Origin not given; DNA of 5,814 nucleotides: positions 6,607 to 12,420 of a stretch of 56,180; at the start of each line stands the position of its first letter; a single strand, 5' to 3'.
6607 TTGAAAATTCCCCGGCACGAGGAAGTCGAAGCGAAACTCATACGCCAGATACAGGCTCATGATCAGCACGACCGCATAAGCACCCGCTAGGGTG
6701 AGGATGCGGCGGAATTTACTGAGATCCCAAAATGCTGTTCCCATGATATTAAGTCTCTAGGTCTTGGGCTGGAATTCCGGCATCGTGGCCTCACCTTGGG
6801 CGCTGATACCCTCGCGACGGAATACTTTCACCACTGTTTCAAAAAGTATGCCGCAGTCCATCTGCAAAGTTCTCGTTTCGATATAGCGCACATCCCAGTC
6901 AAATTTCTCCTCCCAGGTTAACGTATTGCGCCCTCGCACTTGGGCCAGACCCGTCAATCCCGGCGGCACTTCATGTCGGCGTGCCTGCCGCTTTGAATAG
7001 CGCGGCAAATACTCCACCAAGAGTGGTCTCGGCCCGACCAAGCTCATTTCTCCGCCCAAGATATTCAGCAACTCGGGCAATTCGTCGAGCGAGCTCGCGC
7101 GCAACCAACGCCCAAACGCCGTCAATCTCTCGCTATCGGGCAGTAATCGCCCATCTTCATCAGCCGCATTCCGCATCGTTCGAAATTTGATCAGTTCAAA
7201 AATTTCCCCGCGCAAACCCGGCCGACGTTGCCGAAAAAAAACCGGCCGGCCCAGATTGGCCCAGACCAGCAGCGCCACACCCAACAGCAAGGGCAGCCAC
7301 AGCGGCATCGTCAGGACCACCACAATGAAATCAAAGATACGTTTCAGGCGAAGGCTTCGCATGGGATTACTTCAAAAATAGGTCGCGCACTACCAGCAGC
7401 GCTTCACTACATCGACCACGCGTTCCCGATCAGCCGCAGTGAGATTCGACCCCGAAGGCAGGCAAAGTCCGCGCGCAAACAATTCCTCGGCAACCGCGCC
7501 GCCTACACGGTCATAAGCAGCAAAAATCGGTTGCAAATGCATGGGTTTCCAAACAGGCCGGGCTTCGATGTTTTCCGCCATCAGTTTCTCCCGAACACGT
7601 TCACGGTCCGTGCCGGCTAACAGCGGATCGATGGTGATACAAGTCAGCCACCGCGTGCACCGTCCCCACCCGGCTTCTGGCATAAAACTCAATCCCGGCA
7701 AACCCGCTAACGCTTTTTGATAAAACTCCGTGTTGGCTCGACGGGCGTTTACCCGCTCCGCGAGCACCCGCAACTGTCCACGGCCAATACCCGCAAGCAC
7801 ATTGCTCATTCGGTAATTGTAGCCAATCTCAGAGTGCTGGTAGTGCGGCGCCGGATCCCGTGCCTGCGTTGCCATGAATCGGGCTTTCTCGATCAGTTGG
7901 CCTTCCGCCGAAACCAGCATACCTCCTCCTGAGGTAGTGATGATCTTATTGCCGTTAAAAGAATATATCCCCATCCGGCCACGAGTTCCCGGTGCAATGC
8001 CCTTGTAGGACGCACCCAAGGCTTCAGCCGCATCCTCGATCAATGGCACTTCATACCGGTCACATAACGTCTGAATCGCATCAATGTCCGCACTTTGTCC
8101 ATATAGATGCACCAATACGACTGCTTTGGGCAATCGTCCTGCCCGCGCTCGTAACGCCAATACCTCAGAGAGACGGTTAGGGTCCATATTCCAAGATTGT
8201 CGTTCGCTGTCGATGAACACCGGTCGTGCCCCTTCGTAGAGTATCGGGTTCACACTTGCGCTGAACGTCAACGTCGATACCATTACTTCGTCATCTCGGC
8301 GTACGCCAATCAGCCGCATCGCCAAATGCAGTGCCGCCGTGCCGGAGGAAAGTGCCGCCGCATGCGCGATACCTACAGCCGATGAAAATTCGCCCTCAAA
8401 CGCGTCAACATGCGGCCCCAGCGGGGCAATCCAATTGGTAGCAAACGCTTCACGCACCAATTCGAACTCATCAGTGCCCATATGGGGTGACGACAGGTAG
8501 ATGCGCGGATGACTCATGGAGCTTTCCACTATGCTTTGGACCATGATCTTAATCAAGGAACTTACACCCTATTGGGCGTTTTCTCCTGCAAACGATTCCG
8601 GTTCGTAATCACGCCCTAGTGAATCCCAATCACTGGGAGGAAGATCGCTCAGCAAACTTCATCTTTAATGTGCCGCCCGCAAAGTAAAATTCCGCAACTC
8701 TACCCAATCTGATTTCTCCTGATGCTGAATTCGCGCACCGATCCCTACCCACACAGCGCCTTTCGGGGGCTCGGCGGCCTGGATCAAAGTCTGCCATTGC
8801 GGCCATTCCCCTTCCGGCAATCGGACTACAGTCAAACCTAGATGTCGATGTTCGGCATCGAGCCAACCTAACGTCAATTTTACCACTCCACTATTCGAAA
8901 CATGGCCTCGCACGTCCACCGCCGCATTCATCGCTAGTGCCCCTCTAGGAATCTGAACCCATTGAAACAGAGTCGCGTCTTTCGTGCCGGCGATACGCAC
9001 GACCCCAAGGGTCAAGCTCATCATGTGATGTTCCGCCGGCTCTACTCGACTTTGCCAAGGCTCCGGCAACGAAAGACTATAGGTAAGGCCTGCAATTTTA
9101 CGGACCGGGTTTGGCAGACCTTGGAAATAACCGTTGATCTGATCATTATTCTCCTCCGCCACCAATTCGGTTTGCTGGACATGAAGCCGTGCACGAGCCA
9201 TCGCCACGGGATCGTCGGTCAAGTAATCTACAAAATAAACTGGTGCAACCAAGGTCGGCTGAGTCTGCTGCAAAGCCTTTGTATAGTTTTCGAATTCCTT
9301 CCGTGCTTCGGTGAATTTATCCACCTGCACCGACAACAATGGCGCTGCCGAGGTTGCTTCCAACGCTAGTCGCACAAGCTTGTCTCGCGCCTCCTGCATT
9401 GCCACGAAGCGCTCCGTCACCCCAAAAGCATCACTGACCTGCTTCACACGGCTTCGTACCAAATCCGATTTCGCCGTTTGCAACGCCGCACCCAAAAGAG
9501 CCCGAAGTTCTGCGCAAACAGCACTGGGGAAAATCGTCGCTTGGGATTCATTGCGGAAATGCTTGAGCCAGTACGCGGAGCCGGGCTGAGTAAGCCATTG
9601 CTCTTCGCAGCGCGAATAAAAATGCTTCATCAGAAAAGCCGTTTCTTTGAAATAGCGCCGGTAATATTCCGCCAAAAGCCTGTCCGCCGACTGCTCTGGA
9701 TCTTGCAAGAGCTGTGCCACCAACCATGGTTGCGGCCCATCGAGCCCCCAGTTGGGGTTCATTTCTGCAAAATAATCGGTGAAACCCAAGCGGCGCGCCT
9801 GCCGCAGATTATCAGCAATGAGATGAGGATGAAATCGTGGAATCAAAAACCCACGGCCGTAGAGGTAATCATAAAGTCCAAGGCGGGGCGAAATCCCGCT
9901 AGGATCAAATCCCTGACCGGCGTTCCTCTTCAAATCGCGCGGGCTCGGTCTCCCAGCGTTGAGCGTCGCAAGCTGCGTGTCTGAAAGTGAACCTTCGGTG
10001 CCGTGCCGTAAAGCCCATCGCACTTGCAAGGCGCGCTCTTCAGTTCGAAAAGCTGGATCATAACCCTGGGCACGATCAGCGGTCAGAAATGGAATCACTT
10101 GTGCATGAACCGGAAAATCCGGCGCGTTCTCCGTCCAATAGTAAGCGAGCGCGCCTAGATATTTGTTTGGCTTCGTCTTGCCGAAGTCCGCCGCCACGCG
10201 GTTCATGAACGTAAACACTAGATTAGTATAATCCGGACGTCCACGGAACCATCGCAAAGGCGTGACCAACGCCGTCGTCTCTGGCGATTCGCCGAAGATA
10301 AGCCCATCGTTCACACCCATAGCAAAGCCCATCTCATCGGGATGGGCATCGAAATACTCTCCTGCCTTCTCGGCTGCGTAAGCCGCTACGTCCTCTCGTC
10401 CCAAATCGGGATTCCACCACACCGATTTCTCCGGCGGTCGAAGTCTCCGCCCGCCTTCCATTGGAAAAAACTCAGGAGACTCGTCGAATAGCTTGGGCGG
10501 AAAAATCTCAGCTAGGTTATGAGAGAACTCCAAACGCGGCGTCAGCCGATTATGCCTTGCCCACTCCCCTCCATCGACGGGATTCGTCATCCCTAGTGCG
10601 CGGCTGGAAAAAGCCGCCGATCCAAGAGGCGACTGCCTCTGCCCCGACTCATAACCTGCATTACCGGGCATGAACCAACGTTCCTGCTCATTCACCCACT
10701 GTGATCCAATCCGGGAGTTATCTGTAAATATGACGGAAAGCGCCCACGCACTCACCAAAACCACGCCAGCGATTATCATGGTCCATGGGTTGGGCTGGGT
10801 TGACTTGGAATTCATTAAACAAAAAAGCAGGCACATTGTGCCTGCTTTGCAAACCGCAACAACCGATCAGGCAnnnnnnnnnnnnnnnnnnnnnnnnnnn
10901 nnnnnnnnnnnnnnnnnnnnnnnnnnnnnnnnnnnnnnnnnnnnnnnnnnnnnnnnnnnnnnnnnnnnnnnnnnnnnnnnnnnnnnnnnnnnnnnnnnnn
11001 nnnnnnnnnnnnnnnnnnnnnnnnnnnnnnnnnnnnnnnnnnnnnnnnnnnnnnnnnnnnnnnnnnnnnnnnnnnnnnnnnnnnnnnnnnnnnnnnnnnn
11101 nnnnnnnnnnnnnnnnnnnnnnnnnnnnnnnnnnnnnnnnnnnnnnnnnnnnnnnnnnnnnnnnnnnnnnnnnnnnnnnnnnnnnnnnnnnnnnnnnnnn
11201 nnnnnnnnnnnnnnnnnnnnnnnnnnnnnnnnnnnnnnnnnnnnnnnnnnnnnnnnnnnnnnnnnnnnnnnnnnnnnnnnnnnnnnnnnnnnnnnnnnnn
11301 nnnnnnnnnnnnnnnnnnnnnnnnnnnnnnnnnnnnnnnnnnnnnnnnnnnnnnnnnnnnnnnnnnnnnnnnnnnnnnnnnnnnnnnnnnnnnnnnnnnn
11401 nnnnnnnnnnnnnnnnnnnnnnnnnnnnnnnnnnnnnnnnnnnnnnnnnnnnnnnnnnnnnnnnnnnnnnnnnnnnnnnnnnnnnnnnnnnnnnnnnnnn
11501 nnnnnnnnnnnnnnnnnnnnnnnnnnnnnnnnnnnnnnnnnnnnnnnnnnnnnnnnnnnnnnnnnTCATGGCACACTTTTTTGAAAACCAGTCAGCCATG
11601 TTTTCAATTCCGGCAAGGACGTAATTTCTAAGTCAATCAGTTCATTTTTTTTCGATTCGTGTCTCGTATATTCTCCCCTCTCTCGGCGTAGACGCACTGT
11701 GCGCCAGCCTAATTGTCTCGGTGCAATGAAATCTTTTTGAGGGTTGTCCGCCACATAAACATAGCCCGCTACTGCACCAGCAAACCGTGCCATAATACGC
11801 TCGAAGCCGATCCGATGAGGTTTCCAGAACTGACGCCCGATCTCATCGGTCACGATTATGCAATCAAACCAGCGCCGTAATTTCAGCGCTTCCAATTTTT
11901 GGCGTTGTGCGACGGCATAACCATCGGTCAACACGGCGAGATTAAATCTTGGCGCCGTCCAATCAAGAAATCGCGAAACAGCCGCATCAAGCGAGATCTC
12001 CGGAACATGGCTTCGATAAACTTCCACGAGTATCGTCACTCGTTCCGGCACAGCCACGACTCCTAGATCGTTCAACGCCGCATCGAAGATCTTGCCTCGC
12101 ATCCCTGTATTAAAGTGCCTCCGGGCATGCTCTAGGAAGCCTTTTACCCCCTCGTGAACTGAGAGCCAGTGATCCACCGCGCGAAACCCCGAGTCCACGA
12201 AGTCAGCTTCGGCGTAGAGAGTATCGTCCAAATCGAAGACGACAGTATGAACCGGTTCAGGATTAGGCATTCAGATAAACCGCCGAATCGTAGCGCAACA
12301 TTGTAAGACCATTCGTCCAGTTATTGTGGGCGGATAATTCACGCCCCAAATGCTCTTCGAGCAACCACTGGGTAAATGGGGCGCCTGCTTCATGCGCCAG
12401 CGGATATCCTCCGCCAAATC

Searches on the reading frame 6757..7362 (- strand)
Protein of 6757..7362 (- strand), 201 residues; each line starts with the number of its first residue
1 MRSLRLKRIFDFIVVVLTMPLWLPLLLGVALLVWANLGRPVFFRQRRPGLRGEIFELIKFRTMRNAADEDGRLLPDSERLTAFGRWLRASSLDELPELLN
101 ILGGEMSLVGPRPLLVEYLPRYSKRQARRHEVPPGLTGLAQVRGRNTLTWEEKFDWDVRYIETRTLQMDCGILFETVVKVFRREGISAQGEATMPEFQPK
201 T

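Call 70: search_protein_families(library=pfam, proteins=[window:6757-7362:-], max_evalue=0.001)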
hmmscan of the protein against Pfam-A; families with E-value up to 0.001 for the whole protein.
window:6757-7362:- (201 aa): 1 family
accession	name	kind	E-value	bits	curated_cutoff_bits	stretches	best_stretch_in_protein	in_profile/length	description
PF02397.22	Bac_transf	-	3.2e-58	196.7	27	1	7-181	1-178/179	Bacterial sugar transferase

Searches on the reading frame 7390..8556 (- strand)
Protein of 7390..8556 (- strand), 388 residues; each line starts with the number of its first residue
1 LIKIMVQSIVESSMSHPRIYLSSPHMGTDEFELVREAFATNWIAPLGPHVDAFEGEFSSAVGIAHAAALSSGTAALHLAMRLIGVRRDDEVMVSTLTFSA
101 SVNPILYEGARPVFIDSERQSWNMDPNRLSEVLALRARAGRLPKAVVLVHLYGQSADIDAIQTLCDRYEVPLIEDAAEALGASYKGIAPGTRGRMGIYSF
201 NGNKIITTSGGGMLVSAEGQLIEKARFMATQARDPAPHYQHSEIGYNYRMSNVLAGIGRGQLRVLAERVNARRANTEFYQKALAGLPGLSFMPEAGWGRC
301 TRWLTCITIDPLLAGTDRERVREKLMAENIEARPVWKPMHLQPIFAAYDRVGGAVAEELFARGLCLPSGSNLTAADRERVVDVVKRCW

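Call 70: search_protein_families(library=pfam, proteins=[window:7390-8556:-], max_evalue=0.001)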
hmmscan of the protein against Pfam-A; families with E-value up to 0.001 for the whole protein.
window:7390-8556:- (388 aa): 1 family
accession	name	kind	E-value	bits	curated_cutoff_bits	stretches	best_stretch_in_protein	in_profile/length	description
PF01041.23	DegT_DnrJ_EryC1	-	2.3e-94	317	19.8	1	26-384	3-359/360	DegT/DnrJ/EryC1/StrS aminotransferase family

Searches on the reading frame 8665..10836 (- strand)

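Call 19: search_protein_families(library=pfam, proteins=[window:8665-10836:-], max_evalue=0.01)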
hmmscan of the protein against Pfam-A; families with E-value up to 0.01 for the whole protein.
window:8665-10836:- (723 aa): 1 family
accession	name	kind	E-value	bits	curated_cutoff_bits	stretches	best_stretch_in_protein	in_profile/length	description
PF16126.11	DUF4838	-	2e-20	73.6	26.6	2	105-253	62-200/325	Domain of unknown function (DUF4838)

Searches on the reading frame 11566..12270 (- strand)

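Call 70: search_protein_families(library=pfam, proteins=[window:11566-12270:-], max_evalue=0.001)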
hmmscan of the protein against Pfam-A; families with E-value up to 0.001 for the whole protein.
window:11566-12270:- (234 aa): 2 families
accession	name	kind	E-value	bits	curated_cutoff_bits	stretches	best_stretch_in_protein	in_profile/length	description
PF13419.12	HAD_2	-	3.1e-11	44.1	23.8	1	10-192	1-176/178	Haloacid dehalogenase-like hydrolase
PF00702.32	Hydrolase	-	2.8e-09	38.1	26.4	1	8-188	2-191/191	haloacid dehalogenase-like hydrolase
